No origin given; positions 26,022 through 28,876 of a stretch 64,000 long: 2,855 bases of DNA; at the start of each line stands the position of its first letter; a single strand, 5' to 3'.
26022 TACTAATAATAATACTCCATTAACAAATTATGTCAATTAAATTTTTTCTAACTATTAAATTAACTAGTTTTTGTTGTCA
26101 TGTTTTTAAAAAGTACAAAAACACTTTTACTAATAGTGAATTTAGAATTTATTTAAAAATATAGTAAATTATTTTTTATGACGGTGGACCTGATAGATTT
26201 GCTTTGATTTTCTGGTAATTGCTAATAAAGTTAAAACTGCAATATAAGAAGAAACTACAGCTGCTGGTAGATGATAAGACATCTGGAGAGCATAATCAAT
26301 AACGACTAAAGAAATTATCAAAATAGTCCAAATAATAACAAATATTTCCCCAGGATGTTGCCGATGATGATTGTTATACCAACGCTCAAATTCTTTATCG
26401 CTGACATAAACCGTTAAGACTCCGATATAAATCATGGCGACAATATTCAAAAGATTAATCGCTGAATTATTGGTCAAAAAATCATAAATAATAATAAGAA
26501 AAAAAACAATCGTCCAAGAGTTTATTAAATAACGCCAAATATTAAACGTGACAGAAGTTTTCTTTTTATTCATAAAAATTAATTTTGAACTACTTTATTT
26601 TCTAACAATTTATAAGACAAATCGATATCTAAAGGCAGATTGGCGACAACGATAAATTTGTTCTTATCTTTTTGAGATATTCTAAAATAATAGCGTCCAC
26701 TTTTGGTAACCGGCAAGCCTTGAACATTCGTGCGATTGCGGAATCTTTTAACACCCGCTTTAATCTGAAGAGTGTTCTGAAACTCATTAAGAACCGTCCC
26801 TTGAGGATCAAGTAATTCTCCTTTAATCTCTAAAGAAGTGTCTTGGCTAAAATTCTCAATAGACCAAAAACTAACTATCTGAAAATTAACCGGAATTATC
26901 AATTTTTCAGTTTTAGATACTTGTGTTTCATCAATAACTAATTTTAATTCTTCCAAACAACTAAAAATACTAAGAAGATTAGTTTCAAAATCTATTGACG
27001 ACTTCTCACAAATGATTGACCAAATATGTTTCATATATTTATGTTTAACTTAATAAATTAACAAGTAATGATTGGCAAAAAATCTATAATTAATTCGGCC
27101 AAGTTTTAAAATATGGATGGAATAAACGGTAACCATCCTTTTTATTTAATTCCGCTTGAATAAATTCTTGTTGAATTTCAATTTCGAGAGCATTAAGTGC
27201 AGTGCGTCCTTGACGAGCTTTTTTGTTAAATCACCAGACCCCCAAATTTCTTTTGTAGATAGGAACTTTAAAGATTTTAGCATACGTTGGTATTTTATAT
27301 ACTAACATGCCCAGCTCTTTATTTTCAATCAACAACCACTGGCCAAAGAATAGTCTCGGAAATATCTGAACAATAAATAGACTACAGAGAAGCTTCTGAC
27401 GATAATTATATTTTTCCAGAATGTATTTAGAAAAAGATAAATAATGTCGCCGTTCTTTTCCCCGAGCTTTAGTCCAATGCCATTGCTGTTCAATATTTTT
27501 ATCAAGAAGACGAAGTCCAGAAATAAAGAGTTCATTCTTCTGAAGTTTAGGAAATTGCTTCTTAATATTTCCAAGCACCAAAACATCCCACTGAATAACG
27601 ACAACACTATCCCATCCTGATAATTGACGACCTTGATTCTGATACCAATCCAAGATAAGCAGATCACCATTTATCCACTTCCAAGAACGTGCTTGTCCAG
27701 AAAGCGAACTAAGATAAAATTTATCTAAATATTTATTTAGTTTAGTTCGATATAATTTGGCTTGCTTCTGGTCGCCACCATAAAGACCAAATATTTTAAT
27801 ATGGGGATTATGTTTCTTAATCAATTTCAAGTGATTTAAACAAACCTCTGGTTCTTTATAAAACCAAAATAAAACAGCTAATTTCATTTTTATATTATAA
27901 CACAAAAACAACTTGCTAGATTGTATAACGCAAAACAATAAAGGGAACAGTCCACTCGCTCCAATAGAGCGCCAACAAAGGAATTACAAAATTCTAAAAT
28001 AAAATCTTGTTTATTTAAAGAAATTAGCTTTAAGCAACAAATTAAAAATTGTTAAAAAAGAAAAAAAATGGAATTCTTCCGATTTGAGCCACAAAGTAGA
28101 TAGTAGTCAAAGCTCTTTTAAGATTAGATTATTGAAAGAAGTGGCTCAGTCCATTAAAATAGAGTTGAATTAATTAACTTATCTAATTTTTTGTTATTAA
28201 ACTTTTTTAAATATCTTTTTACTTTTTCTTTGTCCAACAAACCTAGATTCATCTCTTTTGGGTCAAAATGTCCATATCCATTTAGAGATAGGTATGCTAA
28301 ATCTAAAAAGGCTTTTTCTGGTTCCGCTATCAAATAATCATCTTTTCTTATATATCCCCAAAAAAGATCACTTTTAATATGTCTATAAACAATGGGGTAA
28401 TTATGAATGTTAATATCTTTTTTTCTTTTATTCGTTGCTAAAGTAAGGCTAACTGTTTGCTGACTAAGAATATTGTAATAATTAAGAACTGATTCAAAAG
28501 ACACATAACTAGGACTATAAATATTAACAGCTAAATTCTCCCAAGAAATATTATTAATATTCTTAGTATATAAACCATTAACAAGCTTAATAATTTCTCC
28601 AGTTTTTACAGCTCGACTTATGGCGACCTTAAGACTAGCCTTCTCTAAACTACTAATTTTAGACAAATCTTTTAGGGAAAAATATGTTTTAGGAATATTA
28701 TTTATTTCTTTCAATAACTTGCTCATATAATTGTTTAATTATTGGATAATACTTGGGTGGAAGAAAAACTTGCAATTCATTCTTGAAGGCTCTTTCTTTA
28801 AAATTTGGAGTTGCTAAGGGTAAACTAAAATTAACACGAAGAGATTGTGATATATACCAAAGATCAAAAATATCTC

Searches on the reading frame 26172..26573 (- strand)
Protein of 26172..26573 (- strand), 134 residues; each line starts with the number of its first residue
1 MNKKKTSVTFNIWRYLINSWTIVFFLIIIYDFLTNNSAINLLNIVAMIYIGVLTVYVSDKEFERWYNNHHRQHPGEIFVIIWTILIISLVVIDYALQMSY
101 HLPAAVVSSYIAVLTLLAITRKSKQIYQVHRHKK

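Call 47: search_protein_families(library=ncbifam, proteins=[window:26172-26573:-], max_evalue=0.01)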
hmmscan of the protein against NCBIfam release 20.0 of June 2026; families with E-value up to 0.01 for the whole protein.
window:26172-26573:- (134 aa): 1 family
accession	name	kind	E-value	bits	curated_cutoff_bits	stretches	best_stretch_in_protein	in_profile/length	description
TIGR04154.1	archaeo_STT3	subfamily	0.004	15.6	450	1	42-125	376-444/831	oligosaccharyl transferase, archaeosortase A system-associated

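Call 57: search_protein_families(library=pfam, proteins=[window:26172-26573:-], max_evalue=0.01)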
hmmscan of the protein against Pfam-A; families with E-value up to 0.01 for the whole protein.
window:26172-26573:- (134 aa): 1 family
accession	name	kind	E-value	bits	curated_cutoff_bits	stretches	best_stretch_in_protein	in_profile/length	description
PF03073.20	TspO_MBR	-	0.0059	16.8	24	1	45-96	3-57/145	TspO/MBR family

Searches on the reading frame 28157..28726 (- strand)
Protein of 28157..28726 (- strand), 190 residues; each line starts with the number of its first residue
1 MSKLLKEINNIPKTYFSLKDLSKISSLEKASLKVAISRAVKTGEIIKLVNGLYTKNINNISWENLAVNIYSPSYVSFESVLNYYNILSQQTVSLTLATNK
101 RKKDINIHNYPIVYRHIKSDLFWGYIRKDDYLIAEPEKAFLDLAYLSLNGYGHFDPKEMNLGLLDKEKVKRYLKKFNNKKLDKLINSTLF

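Call 47: search_protein_families(library=ncbifam, proteins=[window:28157-28726:-], max_evalue=0.01)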
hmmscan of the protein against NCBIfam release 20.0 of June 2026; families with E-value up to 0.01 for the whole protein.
window:28157-28726:- (190 aa): 2 families
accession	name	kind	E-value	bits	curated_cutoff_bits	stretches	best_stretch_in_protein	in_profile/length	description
NF047376.1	TAA_AbiEi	equivalog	5.2e-10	39.3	150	1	3-108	8-121/172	type IV toxin-antitoxin system AbiEi family antitoxin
NF045725.1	TmcD_fam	equivalog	0.005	15.8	440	1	23-74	143-194/412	electron transfer complex subunit TmcD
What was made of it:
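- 28154..29390 (-): AbiEi-like antitoxin and AbiEii toxin pair immediately upstream. It is part of the same variable island. NCBIfam AbiEi at E 5e-10 (call 47).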

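Call 57: search_protein_families(library=pfam, proteins=[window:28157-28726:-], max_evalue=0.01)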
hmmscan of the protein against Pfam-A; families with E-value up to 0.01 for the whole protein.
window:28157-28726:- (190 aa): 0 families
